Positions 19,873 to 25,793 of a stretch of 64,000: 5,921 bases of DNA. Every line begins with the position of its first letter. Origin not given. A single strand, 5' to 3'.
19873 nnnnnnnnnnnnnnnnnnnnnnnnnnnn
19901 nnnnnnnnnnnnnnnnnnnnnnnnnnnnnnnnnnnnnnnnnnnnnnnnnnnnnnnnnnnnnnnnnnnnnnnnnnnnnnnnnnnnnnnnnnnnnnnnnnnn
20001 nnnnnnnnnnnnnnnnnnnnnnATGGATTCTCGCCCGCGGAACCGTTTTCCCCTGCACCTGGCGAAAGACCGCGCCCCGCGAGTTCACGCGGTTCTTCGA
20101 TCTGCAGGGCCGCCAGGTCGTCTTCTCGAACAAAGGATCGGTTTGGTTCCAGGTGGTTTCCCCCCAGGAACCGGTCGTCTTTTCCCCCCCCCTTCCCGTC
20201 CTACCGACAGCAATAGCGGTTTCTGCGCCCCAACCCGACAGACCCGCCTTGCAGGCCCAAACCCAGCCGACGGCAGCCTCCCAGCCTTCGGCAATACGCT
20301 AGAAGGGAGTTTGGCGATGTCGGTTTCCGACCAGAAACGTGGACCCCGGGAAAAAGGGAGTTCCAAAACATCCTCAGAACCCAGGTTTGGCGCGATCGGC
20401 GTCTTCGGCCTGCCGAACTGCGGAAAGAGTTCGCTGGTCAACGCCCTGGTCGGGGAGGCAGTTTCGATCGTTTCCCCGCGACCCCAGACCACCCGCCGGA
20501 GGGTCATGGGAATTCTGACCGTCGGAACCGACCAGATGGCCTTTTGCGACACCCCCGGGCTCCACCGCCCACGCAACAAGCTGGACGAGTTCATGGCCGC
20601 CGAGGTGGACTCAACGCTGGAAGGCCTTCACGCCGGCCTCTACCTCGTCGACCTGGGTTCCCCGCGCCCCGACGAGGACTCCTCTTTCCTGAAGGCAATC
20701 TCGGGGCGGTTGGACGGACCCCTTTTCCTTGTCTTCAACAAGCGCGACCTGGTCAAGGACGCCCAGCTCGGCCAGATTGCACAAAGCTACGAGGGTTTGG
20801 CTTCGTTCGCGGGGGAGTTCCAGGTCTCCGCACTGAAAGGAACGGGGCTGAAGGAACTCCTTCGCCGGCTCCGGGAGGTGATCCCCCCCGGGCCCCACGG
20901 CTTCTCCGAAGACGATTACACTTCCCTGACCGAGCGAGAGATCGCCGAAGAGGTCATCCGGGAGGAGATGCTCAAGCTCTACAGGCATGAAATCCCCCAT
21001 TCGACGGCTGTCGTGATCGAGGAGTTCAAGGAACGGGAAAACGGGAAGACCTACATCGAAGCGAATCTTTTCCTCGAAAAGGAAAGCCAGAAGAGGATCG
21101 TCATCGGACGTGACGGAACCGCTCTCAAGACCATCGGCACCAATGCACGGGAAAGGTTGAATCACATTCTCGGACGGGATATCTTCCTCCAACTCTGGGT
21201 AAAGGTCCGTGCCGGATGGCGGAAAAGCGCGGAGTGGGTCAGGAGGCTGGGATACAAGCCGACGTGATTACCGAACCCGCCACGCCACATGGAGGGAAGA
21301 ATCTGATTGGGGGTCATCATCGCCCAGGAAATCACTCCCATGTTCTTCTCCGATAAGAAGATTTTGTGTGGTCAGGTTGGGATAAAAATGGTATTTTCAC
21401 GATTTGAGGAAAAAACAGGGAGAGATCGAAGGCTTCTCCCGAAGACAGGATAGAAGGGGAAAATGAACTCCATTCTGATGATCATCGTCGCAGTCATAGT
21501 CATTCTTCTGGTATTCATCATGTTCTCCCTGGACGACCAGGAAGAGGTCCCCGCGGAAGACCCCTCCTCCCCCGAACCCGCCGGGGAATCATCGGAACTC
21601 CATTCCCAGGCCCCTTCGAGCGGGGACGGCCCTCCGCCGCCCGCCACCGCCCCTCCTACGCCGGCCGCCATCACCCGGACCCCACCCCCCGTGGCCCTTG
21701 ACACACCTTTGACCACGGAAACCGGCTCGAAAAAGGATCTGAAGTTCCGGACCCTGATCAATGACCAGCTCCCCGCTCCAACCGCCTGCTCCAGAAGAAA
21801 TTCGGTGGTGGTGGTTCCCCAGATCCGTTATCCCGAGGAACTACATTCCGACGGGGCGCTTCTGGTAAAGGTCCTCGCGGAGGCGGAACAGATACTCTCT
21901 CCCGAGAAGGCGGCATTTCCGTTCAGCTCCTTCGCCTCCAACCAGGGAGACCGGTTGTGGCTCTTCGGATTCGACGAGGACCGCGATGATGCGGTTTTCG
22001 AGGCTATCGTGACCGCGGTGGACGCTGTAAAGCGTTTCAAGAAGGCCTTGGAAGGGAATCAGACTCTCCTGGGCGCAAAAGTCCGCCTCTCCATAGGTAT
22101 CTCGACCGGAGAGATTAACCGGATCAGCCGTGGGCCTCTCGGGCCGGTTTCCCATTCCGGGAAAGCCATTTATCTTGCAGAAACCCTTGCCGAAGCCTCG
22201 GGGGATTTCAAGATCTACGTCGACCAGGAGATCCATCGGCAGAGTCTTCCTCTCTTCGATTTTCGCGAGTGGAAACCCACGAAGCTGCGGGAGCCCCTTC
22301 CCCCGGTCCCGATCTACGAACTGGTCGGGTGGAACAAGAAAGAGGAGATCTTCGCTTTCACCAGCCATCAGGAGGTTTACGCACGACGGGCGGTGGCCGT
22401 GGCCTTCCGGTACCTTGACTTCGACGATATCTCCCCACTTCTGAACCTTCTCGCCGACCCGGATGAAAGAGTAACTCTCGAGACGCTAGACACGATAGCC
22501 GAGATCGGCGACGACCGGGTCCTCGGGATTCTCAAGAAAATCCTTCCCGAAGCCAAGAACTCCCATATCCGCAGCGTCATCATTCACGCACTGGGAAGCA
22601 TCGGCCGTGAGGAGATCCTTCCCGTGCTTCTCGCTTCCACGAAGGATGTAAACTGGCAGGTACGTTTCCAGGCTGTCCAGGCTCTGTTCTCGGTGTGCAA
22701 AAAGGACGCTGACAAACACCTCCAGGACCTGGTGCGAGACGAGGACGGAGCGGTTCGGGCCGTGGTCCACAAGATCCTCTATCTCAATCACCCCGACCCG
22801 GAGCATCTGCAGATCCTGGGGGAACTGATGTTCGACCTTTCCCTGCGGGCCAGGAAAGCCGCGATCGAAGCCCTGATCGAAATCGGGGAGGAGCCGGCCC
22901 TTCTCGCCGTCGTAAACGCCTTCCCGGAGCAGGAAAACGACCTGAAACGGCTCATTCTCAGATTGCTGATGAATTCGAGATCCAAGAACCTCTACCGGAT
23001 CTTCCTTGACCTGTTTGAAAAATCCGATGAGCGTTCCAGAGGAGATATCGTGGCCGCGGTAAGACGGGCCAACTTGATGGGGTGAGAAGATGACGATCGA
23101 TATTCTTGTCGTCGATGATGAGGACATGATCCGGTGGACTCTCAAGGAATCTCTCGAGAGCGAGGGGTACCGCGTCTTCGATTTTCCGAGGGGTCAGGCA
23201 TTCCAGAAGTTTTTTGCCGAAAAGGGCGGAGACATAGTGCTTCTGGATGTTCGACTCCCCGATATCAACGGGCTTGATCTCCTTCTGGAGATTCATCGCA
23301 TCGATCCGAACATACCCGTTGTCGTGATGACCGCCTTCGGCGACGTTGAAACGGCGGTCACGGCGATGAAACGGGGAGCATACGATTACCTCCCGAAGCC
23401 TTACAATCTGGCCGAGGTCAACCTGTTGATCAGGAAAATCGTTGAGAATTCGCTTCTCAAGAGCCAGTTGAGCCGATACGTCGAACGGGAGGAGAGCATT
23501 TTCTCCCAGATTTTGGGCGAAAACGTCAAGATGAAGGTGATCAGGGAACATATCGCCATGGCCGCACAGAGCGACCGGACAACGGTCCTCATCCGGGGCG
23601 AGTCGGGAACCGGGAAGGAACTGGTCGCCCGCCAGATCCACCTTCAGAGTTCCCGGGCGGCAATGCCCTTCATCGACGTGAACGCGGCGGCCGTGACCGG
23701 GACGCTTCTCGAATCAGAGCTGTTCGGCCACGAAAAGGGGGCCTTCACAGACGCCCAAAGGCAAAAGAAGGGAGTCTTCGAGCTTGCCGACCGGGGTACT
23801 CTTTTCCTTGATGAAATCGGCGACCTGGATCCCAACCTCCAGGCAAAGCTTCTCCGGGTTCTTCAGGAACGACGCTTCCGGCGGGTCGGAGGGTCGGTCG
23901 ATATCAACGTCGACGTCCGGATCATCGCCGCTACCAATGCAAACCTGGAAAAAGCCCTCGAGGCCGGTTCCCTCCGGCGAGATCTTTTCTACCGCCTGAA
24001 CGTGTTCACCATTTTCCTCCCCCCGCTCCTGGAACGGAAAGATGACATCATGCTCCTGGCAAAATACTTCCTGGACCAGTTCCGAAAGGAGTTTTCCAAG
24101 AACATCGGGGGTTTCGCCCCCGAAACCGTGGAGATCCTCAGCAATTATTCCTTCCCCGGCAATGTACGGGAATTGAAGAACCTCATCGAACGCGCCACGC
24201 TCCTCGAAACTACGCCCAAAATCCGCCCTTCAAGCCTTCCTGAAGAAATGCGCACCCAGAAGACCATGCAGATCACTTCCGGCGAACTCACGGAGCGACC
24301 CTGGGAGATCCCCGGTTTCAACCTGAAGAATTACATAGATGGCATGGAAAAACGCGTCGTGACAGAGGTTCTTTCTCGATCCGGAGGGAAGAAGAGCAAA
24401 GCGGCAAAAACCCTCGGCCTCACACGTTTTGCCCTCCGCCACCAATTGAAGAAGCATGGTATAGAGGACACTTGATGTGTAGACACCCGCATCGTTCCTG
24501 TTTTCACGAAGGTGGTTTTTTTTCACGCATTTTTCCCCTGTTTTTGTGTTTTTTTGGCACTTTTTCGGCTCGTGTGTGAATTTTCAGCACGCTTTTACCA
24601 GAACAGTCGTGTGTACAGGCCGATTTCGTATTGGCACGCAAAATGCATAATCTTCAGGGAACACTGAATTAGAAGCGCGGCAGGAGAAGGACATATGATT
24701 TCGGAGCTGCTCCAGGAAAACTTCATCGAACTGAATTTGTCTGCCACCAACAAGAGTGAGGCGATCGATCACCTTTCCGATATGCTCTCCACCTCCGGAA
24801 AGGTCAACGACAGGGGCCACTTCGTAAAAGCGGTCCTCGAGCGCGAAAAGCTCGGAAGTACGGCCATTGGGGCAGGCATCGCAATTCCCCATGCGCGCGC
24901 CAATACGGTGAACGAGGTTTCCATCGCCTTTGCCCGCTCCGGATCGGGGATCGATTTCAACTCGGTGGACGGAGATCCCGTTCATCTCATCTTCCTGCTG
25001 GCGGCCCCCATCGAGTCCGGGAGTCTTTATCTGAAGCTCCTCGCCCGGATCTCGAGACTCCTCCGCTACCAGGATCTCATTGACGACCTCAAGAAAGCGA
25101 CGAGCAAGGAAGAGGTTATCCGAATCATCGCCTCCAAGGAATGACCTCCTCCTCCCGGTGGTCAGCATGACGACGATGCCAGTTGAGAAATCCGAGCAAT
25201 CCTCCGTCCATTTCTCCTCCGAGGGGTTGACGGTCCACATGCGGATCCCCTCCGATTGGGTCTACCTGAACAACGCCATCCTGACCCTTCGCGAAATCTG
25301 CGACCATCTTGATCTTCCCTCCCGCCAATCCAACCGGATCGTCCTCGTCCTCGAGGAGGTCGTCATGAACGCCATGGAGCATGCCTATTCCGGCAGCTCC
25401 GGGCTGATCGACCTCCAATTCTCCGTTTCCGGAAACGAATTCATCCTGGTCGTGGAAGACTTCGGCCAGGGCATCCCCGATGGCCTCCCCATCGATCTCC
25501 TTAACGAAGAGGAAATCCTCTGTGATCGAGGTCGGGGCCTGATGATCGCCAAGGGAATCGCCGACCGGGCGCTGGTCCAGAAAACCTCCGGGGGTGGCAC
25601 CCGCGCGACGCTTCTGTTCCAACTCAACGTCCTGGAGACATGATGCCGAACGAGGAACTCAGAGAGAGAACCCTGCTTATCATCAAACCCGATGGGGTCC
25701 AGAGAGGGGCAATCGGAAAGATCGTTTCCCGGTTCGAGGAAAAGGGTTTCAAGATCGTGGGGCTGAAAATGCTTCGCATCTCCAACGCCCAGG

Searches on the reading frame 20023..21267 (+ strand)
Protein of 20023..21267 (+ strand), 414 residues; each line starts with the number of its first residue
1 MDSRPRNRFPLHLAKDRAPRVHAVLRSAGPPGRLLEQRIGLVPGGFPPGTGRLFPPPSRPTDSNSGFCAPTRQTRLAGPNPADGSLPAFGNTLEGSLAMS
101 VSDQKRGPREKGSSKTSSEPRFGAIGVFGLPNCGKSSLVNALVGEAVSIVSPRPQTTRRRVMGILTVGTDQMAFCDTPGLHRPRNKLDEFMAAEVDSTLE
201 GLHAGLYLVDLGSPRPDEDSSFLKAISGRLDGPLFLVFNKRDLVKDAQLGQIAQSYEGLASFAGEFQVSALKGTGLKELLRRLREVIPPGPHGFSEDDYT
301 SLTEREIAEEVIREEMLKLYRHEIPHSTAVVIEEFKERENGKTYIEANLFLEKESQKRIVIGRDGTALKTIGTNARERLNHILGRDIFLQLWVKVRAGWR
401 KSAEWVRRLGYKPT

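Call 94: search_protein_families(library=pfam, proteins=[window:20023-21267:+], max_evalue=0.00001)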
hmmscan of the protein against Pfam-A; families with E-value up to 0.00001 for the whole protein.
window:20023-21267:+ (414 aa): 4 families
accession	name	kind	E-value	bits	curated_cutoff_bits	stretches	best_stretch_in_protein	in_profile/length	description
PF01926.29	MMR_HSR1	-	7e-19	68.5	21.9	1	125-240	2-113/113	50S ribosome-binding GTPase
PF07650.23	KH_2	-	7.9e-16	58.1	22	1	323-400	1-78/78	KH domain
PF00350.29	Dynamin_N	-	2.4e-07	31.4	27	0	125-158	1-34/168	Dynamin family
PF02421.24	FeoB_N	-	5.8e-06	26.3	27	0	125-182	3-59/156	Ferrous iron transport protein B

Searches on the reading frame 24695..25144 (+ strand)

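Call 6: search_protein_families(library=pfam, proteins=[window:24695-25144:+], max_evalue=0.01)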
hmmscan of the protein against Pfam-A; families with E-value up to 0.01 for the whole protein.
window:24695-25144:+ (149 aa): 1 family
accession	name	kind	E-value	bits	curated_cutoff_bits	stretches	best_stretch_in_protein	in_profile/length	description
PF00359.27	PTS_EIIA_2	-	1.7e-41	142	27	1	4-147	1-143/144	Phosphoenolpyruvate-dependent sugar phosphotransferase system, EIIA 2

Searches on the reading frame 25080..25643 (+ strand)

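Call 6: search_protein_families(library=pfam, proteins=[window:25080-25643:+], max_evalue=0.01)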
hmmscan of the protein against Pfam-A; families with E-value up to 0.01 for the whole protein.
window:25080-25643:+ (187 aa): 2 families
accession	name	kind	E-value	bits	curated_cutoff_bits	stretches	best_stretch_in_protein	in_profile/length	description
PF13581.12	HATPase_c_2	-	1.7e-17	64.1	27.4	1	57-177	2-124/127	Histidine kinase-like ATPase domain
PF02518.31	HATPase_c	-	4.4e-08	34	26.4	1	84-182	3-109/111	Histidine kinase-, DNA gyrase B-, and HSP90-like ATPase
